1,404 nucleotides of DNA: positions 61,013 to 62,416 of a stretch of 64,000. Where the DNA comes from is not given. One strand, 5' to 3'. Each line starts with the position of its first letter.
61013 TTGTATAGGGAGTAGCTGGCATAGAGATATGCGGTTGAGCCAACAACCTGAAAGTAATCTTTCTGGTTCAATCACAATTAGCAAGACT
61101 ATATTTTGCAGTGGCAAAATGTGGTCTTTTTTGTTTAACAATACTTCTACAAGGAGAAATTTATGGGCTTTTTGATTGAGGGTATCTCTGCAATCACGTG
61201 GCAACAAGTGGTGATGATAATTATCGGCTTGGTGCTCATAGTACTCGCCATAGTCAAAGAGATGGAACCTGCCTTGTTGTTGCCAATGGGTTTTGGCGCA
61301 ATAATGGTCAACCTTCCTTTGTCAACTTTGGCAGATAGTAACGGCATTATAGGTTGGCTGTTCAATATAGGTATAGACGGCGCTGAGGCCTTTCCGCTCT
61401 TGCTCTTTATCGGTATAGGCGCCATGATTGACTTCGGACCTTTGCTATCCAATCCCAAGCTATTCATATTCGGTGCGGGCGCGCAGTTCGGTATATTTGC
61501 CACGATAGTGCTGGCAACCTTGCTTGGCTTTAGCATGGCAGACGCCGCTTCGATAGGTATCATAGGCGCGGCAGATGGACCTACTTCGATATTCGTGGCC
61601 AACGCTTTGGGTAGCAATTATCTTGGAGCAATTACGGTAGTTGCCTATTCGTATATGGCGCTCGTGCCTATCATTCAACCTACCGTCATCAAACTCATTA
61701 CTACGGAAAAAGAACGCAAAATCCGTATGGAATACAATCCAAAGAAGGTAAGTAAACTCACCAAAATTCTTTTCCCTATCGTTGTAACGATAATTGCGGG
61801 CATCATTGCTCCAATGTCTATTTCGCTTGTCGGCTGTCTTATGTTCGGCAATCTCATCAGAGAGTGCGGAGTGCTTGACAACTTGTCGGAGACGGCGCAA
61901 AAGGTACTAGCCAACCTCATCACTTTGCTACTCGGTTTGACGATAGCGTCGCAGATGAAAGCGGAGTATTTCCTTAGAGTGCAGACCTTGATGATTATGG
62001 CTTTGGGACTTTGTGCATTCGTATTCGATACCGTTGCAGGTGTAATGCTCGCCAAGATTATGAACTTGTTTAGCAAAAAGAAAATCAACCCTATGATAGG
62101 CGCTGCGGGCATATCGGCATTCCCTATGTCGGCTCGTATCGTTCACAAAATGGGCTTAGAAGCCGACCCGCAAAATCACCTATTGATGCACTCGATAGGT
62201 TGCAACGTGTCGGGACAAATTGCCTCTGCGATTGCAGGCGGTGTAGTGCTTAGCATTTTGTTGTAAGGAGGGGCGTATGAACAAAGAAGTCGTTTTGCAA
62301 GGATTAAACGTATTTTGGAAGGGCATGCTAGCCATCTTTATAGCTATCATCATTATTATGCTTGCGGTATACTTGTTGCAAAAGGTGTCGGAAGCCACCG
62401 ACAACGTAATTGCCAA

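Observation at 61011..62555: Mn2+-class (yybP-ykoY) riboswitch controlling a Na+-pumping decarboxylase module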

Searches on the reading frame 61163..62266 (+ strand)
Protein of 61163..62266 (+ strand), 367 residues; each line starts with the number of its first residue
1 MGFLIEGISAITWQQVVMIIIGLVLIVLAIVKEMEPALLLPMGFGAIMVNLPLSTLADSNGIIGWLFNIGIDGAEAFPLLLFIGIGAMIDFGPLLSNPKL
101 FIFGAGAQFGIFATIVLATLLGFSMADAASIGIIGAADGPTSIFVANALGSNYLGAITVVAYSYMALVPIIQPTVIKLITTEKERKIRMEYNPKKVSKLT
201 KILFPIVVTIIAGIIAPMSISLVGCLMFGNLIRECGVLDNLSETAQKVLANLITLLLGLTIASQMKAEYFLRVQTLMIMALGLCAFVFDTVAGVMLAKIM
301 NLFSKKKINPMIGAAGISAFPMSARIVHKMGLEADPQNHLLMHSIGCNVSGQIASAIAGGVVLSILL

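Call 7: search_protein_families(library=pfam, proteins=[window:61163-62266:+], max_evalue=0.01)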
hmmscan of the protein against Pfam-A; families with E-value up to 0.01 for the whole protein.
window:61163-62266:+ (367 aa): 1 family
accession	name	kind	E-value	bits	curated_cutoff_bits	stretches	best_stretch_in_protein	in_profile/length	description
PF03977.18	OAD_beta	-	9.9e-152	505.4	31.6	1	14-366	1-349/349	Na+-transporting oxaloacetate decarboxylase beta subunit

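Call 8: search_protein_families(library=ncbifam, proteins=[window:61163-62266:+], max_evalue=0.01)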
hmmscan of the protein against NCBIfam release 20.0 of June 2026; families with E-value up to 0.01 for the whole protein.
window:61163-62266:+ (367 aa): 5 families
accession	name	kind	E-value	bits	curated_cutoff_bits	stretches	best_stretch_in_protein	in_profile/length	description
TIGR01109.1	Na_pump_decarbB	subfamily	9.6e-130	432.7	190.6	1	15-361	2-354/354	sodium ion-translocating decarboxylase subunit beta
NF012020.0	PRK15476.1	subfamily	1.5e-107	360.4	820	2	59-365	119-429/433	oxaloacetate decarboxylase subunit beta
NF012019.0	PRK15475.1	subfamily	6.7e-107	358.2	822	2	59-365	119-429/433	oxaloacetate decarboxylase subunit beta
NF012021.0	PRK15477.1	subfamily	1.4e-106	357.1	824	2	59-365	119-429/433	oxaloacetate decarboxylase subunit beta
TIGR03136.1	malonate_biotin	equivalog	6e-46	157.5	596.9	1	79-366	109-396/399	Na+-transporting malonate decarboxylase, carboxybiotin decarboxylase subunit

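Call 11: find_related_loci(query=window:61163-62266:+, collection=genome_contigs, flank=3000)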
Query window:61163-62266:+ (367 aa) in genome_contigs; peptide patterns used: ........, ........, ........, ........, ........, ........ (x = any residue, [..] = any of these).
600 stretches matched a pattern (row limit reached: there are more); 578 encode a relative of the query (tblastn E <= 1e-3); the best 80 are kept; 80 distinct loci.
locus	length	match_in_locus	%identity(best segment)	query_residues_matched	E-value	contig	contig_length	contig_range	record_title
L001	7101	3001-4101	99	1-367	0e+0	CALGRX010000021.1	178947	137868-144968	MAG TPA_asm: uncultured Clostridia bacterium isolate SRR6425761_bin.135_CONCOCT_v1.1_MAG genome assembly, contig: ERZ176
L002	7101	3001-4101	99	1-367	0e+0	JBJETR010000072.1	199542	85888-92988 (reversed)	MAG: Christensenellales bacterium isolate LOHA21_bin.035 NODE_9_length_199542_cov_14.757237, whole genome shotgun sequen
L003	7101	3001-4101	98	1-367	0e+0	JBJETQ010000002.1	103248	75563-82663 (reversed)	MAG: Christensenellales bacterium isolate PUUB17_bin.006 NODE_101_length_103248_cov_8.623502, whole genome shotgun seque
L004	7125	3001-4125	72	1-367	1e-174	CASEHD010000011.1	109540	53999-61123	uncultured Christensenella sp. isolate B31_L2_392392_idba_bin.53 genome assembly, contig: B31_L2_392392_idba_bin.53.fa_s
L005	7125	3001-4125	70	3-366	2e-173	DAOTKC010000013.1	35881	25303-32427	MAG TPA_asm: Eubacteriales bacterium isolate AMR_MDS_2983 NODE_1414_length_35881_cov_6.015547, whole genome shotgun sequ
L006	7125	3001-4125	71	1-367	2e-171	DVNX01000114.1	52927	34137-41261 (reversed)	MAG TPA_asm: Candidatus Ornithoclostridium faecavium isolate 63 CHK106__C399883_L52927_ERR2241854, whole genome shotgun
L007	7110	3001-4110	70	1-367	1e-169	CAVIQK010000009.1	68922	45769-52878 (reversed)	bacterium isolate H07617-L1_cleanbin_000032 genome assembly, contig: Spades_H07617-L1_contig_158, whole genome shotgun s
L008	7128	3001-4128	68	1-366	8e-169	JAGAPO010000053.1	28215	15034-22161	MAG: Lachnospiraceae bacterium isolate RGIG8657 Water_deer_Cecum.Co__c526736, whole genome shotgun sequence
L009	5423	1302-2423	70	1-366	2e-169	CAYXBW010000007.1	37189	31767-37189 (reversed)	MAG TPA_asm: uncultured Christensenella sp. isolate SRP242652_co3_98 genome assembly, contig: NODE_498_length_37189_cov_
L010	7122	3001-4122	68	1-366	1e-168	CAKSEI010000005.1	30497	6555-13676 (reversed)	MAG: uncultured Eubacteriales bacterium isolate REFINED_METABAT215_TOP10_CONTIGS_1500_ASSEMBLY_K77_MERGED__Hadza_MoBio_h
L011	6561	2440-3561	71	1-367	3e-168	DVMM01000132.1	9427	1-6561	MAG TPA_asm: Candidatus Egerieisoma faecipullorum isolate CHK195-4489 CHK195__C217596_L9427_ERR3414590, whole genome sho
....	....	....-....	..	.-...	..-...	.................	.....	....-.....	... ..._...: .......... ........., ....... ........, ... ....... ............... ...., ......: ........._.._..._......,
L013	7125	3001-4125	70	1-367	1e-167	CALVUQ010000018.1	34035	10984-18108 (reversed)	MAG: uncultured Clostridia bacterium isolate BRZ_LK__bin19 genome assembly, contig: BRZ_LK__NODE_1210_length_34035_cov_7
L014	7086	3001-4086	72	4-367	7e-168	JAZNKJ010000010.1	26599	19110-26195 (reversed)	MAG: Clostridia bacterium isolate T1900044676_TS20190142.MAGScoT_cleanbin_000006 SGB_1632_k141_635316, whole genome shot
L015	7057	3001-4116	70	1-366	8e-168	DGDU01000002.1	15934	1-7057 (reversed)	MAG TPA_asm: Christensenella sp. UBA3944 UBA3944_contig_26333, whole genome shotgun sequence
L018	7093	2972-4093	69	1-366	1e-166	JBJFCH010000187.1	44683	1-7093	MAG: Oliverpabstia sp. isolate PUUB16_bin.026 NODE_555_length_44683_cov_9.412835, whole genome shotgun sequence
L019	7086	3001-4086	70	1-366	1e-165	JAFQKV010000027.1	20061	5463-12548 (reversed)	MAG: Clostridia bacterium isolate RGIG1911 Goat_Cecum.Co__c953364, whole genome shotgun sequence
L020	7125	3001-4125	68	1-367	2e-165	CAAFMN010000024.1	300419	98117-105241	MAG TPA_asm: Clostridia bacterium, isolate HGM11780, WGS project CAAFMN010000000 data, contig: SRS1596872_11_k141_66178,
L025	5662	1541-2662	66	1-366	4e-165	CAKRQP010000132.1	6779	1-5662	MAG: uncultured Lachnospiraceae bacterium isolate REFINED_METABAT215_TOP10_CONTIGS_1500_ASSEMBLY_K77_MERGED__Hadza_PheCh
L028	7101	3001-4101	71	1-365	5e-164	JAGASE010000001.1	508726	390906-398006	MAG: Clostridia bacterium isolate RGIG8725 Water_deer_Colon-4__c37, whole genome shotgun sequence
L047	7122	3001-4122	67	1-366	2e-162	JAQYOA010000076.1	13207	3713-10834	MAG: Lachnospiraceae bacterium isolate SUG1894 k141_3401026, whole genome shotgun sequence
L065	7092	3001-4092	71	1-364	7e-160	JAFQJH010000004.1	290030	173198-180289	MAG: Clostridia bacterium isolate RGIG1871 Goat_Cecum-6__c50, whole genome shotgun sequence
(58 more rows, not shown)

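Call 22: search_protein_families(library=pfam, proteins=[L025:2910-4661:+, L004:4528-5061:+, L004:5072-6835:+, L007:4518-6350:+, L008:4458-5366:+, L018:4273-5097:+, L020:4474-5637:+, L028:4863-6155:+, L019:4273-5208:+, L047:4336-5934:+], max_evalue=0.001)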
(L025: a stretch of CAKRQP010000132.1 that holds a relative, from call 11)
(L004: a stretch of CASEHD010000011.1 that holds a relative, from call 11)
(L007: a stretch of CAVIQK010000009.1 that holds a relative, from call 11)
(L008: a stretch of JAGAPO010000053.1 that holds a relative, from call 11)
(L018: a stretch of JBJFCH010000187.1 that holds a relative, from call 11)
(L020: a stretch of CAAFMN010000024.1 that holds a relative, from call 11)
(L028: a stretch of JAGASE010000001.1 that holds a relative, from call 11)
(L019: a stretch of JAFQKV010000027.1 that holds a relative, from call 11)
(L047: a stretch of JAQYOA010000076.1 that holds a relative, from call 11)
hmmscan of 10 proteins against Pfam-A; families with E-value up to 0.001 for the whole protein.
L025:2910-4661:+ (583 aa): 2 families
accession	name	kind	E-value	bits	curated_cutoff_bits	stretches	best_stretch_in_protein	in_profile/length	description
PF00664.28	ABC_membrane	-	1.7e-37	130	28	1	21-286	6-272/274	ABC transporter transmembrane region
PF00005.33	ABC_tran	-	4.8e-31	108.6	25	1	350-499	1-137/137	ABC transporter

L004:4528-5061:+ (177 aa): 2 families
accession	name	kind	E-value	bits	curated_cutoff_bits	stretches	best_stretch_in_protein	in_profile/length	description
PF12802.13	MarR_2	-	2e-13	50.7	27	1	59-118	2-60/61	MarR family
PF01047.28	MarR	-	1.9e-06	28.1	24.6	1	79-118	18-57/59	MarR family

L004:5072-6835:+ (587 aa): 2 families
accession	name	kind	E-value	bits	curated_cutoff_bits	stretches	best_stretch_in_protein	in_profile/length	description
PF00664.28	ABC_membrane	-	2.9e-34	119.5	28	1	18-284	3-269/274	ABC transporter transmembrane region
PF00005.33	ABC_tran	-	4.3e-28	99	25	1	352-501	1-137/137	ABC transporter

L007:4518-6350:+ (610 aa): 8 families
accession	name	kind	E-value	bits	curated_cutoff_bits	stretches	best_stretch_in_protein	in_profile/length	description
PF00009.33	GTP_EFTU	-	7.7e-57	192.4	26.5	1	4-196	1-187/188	Elongation factor Tu GTP binding domain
PF21018.2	BipA_C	-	1.9e-43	147.1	23.8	1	487-594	2-109/110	TypA/BipA C-terminal domain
PF00679.30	EFG_C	-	1.4e-19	70.3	27.9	1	400-483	3-87/89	Elongation factor G C-terminus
PF03144.31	GTP_EFTU_D2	-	6e-12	46.3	30.3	1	220-292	1-73/73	Elongation factor Tu domain 2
PF01926.29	MMR_HSR1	-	7.2e-08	33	21.9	1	9-130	2-113/113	50S ribosome-binding GTPase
PF22042.2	EF-G_D2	-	1.8e-07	31.6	27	1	205-293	1-83/84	Elongation factor G domain 2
PF14492.12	EFG_III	-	4.8e-05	23.8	27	1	333-383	20-71/75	Elongation Factor G, domain III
PF02421.24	FeoB_N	-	0.00021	21.3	27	0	54-152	32-136/156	Ferrous iron transport protein B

L008:4458-5366:+ (302 aa): 0 families

L018:4273-5097:+ (274 aa): 1 family
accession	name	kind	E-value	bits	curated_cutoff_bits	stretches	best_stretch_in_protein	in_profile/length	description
PF01026.27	TatD_DNase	-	3.8e-83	279.2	27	1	12-259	3-252/253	TatD related DNase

L020:4474-5637:+ (387 aa): 3 families
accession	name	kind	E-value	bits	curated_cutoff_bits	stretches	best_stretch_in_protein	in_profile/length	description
PF02826.25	2-Hacid_dh_C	-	5.7e-37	127.2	25.1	1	97-271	8-178/178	D-isomer specific 2-hydroxyacid dehydrogenase, NAD binding domain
PF00389.36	2-Hacid_dh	-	2.2e-19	69.9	24.6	1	23-303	33-134/134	D-isomer specific 2-hydroxyacid dehydrogenase, catalytic domain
PF03446.21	NAD_binding_2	-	0.00015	22.3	21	1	139-243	4-109/161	NAD binding domain of 6-phosphogluconate dehydrogenase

L028:4863-6155:+ (430 aa): 4 families
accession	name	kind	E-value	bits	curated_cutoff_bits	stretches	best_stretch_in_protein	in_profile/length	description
PF01053.26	Cys_Met_Meta_PP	-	6.2e-132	440.2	27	1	13-429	1-380/381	Cys/Met metabolism PLP-dependent enzyme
PF01041.23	DegT_DnrJ_EryC1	-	2e-10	40.9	19.8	1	69-193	25-149/360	DegT/DnrJ/EryC1/StrS aminotransferase family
PF00155.27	Aminotran_1_2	-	2.4e-07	30.7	19.7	1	49-230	25-235/361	Aminotransferase class I and II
PF00266.25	Aminotran_5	-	6.8e-05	22.4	21.5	1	141-222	127-209/371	Aminotransferase class-V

L019:4273-5208:+ (311 aa): 1 family
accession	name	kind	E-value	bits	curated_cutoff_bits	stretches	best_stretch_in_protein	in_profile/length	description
PF12146.15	Hydrolase_4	-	7.5e-07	29.1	27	0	87-190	4-105/239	Serine aminopeptidase, S33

L047:4336-5934:+ (532 aa): 3 families
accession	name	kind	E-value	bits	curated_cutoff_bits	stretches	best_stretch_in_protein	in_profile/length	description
PF00004.35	AAA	-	6.4e-15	56.2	21.2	1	306-441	1-126/131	ATPase family associated with various cellular activities (AAA)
PF07728.20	AAA_5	-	2.6e-09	37.6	22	1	305-438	1-139/139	AAA domain (dynein-related subfamily)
PF05673.19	DUF815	-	6.2e-05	22.7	23.8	1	254-324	5-74/249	Protein of unknown function (DUF815)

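Call 23: search_protein_families(library=pfam, proteins=[L065:886-2262:+, L065:2274-2597:+, L065:2599-2985:+, L065:4130-4345:+, L065:4342-4749:+, L065:4750-5124:+, L065:5138-6325:+, L006:4124-4396:+, L003:4115-4390:+, L007:4126-4416:+], max_evalue=0.01)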
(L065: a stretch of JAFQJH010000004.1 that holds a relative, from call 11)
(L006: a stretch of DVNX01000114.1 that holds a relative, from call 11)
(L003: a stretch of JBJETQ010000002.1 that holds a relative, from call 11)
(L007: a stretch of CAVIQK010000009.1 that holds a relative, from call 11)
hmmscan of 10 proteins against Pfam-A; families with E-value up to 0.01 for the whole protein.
L065:886-2262:+ (458 aa): 3 families
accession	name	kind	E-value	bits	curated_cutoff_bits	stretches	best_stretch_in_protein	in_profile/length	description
PF02436.23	PYC_OADA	-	4.2e-50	170.7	27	1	296-446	3-167/201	Conserved carboxylase domain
PF00682.25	HMGL-like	-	7.2e-20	71.9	29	1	151-268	139-258/260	HMGL-like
PF02126.24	PTE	-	0.007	16.3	22.4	0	193-293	151-249/298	Phosphotriesterase family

L065:2274-2597:+ (107 aa): 1 family
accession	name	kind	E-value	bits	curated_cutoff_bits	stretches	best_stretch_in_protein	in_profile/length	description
PF04277.18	OAD_gamma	-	7.2e-06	27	27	1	15-86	13-73/76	Oxaloacetate decarboxylase, gamma chain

L065:2599-2985:+ (128 aa): 5 families
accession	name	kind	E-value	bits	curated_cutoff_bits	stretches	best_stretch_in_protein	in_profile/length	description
PF00364.28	Biotin_lipoyl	-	8.5e-20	70.8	22.1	1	62-128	2-73/73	Biotin-requiring enzyme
PF13533.13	Biotin_lipoyl_2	-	2.4e-11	43.6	29.8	2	63-92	3-32/32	Biotin-lipoyl like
PF13437.12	HlyD_3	-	8.3e-06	26.9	22.2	0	63-92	2-31/106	HlyD family secretion protein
PF16576.10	HlyD_D23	-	9.9e-06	25.4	30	0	59-92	107-140/214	Barrel-sandwich domain of CusB or HlyD membrane-fusion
PF00358.26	PTS_EIIA_1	-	0.00022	21.3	27.2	0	62-118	2-58/127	phosphoenolpyruvate-dependent sugar phosphotransferase system, EIIA 1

L065:4130-4345:+ (71 aa): 0 families

L065:4342-4749:+ (135 aa): 1 family
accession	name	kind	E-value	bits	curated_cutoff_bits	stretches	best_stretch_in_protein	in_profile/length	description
PF04277.18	OAD_gamma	-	1.1e-09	39.2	27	1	25-115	2-75/76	Oxaloacetate decarboxylase, gamma chain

L065:4750-5124:+ (124 aa): 7 families
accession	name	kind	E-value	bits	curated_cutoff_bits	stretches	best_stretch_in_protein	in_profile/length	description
PF00364.28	Biotin_lipoyl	-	5.8e-20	71.3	22.1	1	59-124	3-73/73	Biotin-requiring enzyme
PF13533.13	Biotin_lipoyl_2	-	4.7e-14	52.2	29.8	2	61-88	5-32/32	Biotin-lipoyl like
PF13437.12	HlyD_3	-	1.4e-06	29.4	22.2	0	59-88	2-31/106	HlyD family secretion protein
PF16576.10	HlyD_D23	-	6.2e-06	26.1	30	0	57-89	109-141/214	Barrel-sandwich domain of CusB or HlyD membrane-fusion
PF02666.20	PS_Dcarbxylase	-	0.0037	17.4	22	0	91-116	18-44/198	Phosphatidylserine decarboxylase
PF01597.25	GCV_H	-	0.0085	16.4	22.2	0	59-107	25-74/122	Glycine cleavage H-protein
PF05896.17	NQRA_N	-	0.0091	16.6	25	0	61-107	33-78/94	NqrA N-terminal barrel-sandwich hybrid domain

L065:5138-6325:+ (395 aa): 1 family
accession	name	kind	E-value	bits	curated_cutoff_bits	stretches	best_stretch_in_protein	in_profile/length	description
PF03977.18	OAD_beta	-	1.1e-158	528.2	31.6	1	23-392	1-348/349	Na+-transporting oxaloacetate decarboxylase beta subunit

L006:4124-4396:+ (90 aa): 1 family
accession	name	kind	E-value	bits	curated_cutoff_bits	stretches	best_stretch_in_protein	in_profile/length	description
PF19483.4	DUF6019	-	0.0034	17.9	23.6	0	38-83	9-54/63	Family of unknown function (DUF6019)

L003:4115-4390:+ (91 aa): 5 families
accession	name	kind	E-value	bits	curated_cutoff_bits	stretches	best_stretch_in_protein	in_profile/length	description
PF04277.18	OAD_gamma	-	0.0011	20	27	1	8-68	2-62/76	Oxaloacetate decarboxylase, gamma chain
PF16118.10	DUF4834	-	0.0018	19.6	27.8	1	20-80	5-66/99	Domain of unknown function (DUF4834)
PF13858.11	DUF4199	-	0.0018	19.2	32.3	1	11-84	65-137/165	Protein of unknown function (DUF4199)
PF07219.19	HemY_N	-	0.0025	18.4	31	1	16-83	22-89/107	HemY protein N-terminus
PF00430.23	ATP-synt_B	-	0.004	17.7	28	1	18-81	9-69/132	ATP synthase B/B' CF(0)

L007:4126-4416:+ (96 aa): 1 family
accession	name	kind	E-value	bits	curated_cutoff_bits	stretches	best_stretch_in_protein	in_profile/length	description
PF04277.18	OAD_gamma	-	0.002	19.2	27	1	42-91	3-52/76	Oxaloacetate decarboxylase, gamma chain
